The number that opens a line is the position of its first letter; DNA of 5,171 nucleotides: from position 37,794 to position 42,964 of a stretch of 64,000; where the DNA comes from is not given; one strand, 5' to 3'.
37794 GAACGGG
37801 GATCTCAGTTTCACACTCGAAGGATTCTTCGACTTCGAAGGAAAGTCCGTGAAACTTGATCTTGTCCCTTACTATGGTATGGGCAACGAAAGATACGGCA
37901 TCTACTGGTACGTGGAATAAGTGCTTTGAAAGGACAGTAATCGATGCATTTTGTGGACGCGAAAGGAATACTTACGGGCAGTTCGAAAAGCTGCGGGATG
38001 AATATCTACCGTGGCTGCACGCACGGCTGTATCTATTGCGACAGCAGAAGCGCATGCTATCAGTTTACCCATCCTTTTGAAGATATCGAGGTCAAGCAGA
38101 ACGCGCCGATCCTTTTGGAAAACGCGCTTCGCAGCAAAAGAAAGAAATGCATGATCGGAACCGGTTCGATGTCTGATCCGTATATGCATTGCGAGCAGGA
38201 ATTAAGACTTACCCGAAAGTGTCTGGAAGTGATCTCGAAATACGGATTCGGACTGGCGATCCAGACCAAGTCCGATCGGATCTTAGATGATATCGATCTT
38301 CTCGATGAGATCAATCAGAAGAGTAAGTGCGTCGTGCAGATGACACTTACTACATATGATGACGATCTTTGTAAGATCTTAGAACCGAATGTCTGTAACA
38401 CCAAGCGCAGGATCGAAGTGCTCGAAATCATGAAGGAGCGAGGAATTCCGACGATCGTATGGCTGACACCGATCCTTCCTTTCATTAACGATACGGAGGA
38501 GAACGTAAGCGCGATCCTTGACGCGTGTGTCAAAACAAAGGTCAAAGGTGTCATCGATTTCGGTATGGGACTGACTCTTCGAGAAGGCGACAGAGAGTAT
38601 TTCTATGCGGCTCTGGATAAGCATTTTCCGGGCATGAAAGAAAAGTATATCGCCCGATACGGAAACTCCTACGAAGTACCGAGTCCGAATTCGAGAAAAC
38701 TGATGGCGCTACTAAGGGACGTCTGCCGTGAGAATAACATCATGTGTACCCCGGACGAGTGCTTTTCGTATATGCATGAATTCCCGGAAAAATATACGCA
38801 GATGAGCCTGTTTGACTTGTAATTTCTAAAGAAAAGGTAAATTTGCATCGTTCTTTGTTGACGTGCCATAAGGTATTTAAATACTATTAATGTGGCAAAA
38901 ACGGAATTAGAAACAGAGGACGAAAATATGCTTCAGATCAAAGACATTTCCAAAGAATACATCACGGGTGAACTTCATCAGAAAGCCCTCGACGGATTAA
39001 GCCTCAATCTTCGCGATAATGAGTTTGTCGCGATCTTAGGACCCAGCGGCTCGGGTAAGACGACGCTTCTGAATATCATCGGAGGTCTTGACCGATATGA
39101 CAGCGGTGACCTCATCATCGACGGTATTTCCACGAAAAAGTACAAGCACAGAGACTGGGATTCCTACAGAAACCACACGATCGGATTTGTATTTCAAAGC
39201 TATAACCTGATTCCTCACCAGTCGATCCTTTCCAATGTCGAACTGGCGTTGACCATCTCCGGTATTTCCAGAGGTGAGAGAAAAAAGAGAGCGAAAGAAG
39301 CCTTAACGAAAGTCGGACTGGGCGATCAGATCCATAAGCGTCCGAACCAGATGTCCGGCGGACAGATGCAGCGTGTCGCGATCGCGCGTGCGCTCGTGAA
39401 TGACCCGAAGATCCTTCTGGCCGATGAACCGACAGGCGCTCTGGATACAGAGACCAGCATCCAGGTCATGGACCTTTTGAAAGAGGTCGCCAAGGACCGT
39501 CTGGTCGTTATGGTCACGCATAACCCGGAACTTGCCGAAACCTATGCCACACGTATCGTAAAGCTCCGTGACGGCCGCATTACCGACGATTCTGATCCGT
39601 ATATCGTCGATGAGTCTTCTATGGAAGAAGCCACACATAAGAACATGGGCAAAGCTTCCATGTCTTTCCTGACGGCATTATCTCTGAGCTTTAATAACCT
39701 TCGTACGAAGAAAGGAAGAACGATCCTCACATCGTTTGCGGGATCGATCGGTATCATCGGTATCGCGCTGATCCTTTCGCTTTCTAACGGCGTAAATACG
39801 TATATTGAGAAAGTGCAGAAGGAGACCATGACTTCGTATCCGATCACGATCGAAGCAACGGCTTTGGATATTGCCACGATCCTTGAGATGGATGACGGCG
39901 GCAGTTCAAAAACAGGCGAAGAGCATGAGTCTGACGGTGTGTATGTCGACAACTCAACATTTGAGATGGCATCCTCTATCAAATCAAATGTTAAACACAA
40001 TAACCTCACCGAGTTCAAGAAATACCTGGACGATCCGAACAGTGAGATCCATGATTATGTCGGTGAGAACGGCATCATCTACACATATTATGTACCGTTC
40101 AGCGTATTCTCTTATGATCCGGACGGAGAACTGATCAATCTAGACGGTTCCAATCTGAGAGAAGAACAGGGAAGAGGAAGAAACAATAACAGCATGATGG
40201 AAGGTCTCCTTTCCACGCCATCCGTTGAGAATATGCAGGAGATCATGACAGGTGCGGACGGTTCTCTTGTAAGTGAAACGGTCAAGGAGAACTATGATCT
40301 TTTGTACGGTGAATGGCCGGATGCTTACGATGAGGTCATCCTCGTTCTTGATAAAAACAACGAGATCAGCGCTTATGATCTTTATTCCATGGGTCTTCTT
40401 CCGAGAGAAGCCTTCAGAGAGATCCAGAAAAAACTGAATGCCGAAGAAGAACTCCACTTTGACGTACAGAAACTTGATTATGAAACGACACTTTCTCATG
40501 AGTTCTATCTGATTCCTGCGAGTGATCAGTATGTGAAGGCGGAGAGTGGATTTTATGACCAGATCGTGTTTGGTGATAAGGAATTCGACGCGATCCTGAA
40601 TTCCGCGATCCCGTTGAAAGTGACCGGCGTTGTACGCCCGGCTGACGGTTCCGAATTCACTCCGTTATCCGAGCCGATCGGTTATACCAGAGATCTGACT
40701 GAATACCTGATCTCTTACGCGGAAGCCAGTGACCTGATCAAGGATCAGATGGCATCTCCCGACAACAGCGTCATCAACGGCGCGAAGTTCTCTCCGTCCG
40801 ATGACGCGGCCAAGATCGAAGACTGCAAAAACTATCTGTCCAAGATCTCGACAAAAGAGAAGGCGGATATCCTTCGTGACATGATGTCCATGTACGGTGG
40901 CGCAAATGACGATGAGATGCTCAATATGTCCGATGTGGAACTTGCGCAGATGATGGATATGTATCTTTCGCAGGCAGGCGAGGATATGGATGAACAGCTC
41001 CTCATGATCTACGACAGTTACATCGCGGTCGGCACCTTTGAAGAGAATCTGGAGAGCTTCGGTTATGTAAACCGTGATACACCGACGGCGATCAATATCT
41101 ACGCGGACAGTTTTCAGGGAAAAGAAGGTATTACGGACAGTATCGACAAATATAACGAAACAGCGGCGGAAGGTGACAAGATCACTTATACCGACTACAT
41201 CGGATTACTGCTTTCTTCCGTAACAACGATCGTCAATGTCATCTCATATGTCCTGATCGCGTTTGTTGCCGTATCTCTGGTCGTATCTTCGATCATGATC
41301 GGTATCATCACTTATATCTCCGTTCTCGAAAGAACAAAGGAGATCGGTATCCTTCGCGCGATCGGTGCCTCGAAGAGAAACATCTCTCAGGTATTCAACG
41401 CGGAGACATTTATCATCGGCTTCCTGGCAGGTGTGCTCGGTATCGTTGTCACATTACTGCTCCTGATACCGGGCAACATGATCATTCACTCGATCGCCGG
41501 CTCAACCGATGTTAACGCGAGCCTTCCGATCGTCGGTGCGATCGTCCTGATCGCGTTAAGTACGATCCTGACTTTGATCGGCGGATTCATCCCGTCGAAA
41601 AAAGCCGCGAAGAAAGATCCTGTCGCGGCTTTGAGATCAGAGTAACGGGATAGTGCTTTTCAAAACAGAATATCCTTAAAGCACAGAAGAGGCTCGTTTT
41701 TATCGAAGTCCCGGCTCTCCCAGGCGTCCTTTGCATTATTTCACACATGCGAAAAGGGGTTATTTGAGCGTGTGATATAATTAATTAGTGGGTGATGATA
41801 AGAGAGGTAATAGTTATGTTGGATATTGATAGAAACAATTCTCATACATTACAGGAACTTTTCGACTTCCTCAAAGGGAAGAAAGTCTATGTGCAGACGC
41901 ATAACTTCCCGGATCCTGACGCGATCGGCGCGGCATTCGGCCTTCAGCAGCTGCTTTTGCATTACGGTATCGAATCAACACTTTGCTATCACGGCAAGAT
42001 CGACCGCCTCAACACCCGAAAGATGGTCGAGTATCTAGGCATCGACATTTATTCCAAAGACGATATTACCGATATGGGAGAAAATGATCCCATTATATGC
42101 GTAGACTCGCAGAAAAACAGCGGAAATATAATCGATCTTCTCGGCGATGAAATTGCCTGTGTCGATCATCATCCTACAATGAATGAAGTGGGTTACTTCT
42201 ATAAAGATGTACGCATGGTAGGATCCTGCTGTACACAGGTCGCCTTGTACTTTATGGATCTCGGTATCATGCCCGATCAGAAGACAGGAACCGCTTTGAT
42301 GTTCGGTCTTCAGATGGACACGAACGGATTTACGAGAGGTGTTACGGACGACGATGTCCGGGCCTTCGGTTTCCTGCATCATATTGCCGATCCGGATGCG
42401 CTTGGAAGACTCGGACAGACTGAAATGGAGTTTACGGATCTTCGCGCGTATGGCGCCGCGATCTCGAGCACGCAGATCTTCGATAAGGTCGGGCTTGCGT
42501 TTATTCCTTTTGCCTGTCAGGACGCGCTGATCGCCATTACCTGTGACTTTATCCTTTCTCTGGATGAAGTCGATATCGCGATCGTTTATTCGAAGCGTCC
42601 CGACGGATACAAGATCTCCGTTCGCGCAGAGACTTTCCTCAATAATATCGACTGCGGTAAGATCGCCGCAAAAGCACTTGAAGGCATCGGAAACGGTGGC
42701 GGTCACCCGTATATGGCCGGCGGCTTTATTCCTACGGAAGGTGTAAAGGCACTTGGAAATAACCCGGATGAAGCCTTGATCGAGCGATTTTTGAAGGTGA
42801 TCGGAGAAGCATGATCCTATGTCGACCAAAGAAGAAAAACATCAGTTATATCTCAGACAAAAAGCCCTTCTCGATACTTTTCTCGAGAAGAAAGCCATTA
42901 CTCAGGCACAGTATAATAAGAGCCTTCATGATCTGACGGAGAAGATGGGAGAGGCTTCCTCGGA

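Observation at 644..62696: Hyper-abundant oriented word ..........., enriched at cistron boundaries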

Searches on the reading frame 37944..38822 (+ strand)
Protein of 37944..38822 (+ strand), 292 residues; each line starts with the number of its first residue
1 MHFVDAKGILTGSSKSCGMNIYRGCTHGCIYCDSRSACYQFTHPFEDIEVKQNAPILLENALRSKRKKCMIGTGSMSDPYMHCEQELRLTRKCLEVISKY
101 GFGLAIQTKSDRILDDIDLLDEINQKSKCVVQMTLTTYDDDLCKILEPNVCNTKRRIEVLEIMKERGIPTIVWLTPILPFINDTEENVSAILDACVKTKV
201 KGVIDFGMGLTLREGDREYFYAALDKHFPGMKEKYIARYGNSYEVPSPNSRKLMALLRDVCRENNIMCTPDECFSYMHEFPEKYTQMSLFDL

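Call 21: search_protein_families(library=pfam, proteins=[window:37944-38822:+], max_evalue=0.00001)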
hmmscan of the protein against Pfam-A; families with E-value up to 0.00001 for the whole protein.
window:37944-38822:+ (292 aa): 1 family
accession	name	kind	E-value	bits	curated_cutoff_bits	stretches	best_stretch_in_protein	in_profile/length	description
PF04055.27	Radical_SAM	-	2.2e-15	57.7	29.5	1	19-185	1-158/166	Radical SAM superfamily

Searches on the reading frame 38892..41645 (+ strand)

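Call 10: search_protein_families(library=pfam, proteins=[window:38892-41645:+])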
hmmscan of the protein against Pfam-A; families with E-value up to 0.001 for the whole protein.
window:38892-41645:+ (917 aa): 4 families
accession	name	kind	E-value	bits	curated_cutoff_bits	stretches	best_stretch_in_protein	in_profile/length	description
PF00005.33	ABC_tran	-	3.5e-35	122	25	1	33-181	1-136/137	ABC transporter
PF02687.27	FtsX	-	1.2e-18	67.7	25.5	1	790-910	2-120/120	FtsX-like permease C-terminal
PF02463.25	SMC_N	-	7.4e-05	22.7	40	0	146-218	135-205/220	RecF/RecN/SMC N terminal domain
PF13304.12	AAA_21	-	0.00061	20.4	27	0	45-76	1-35/304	AAA domain, putative AbiEii toxin, Type IV TA system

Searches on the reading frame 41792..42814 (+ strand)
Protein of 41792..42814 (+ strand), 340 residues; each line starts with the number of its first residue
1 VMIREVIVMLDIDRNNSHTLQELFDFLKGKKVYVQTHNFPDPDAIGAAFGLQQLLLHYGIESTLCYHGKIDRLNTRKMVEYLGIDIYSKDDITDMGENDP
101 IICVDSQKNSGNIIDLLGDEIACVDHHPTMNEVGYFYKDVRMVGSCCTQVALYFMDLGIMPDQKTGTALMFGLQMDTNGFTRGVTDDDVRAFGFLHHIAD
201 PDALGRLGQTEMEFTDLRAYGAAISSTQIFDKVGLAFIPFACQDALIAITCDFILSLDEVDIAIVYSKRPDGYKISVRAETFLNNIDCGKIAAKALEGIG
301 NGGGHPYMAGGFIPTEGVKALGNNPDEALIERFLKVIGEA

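Call 21: search_protein_families(library=pfam, proteins=[window:41792-42814:+], max_evalue=0.00001)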
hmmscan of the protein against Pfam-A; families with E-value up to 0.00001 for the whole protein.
window:41792-42814:+ (340 aa): 2 families
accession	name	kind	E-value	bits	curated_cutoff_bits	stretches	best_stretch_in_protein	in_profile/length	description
PF01368.27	DHH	-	6.2e-10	39.9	28.1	1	31-156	1-103/125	DHH family, N-terminal domain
PF02272.25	DHHA1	-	8.2e-09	36.3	25.9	1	244-318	15-89/102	DHHA1 domain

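Call 23: find_related_loci(query=window:41792-42814:+, collection=metagenome_contigs, flank=10000)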
Query window:41792-42814:+ (340 aa) in metagenome_contigs; peptide patterns used: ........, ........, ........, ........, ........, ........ (x = any residue, [..] = any of these).
194 stretches matched a pattern; 2 encode a relative of the query (tblastn E <= 1e-3); 2 distinct loci.
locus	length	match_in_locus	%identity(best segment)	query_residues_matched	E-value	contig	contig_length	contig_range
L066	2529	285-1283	70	9-340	6e-172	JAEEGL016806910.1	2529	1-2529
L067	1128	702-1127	97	1-142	1e-99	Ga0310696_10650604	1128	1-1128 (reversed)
